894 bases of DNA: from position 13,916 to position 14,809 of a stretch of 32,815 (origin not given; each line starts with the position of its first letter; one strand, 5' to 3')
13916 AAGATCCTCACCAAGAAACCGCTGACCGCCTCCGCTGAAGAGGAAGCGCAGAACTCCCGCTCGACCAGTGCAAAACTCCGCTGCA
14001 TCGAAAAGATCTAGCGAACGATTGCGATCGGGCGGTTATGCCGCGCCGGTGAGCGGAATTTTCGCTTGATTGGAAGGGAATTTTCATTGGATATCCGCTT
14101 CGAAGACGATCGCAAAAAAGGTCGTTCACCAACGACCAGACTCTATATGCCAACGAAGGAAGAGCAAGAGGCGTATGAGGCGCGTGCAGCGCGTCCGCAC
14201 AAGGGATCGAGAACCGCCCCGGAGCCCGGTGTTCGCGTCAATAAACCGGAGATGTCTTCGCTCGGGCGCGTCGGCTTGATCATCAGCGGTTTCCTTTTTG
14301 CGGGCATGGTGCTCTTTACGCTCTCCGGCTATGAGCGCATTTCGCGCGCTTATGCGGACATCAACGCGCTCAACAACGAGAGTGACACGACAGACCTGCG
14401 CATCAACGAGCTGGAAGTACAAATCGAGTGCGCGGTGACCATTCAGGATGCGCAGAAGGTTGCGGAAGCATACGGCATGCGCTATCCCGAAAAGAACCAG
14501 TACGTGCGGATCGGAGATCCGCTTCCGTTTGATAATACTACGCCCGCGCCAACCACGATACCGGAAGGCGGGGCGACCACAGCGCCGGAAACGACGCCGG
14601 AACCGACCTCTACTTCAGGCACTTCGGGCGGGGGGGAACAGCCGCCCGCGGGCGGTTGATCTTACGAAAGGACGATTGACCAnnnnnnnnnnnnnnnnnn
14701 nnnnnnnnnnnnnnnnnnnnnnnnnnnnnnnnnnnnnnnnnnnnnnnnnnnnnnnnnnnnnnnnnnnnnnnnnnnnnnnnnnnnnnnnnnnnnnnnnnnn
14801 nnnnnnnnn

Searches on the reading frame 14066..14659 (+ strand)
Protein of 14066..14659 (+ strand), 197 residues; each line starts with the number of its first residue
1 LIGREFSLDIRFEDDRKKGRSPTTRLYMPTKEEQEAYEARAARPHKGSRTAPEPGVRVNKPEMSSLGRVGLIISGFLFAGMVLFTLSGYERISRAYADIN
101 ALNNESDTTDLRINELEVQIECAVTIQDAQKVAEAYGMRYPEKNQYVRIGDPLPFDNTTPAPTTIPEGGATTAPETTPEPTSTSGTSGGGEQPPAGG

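Call 9: search_protein_families(library=pfam, proteins=[window:14066-14659:+], max_evalue=0.001)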
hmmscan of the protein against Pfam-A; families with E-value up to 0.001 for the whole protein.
window:14066-14659:+ (197 aa): 0 families

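Call 64: search_protein_families(library=ncbifam, proteins=[window:14066-14656:+], max_evalue=0.00001)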
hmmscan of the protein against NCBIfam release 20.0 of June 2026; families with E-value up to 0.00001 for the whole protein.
window:14066-14656:+ (197 aa): 0 families
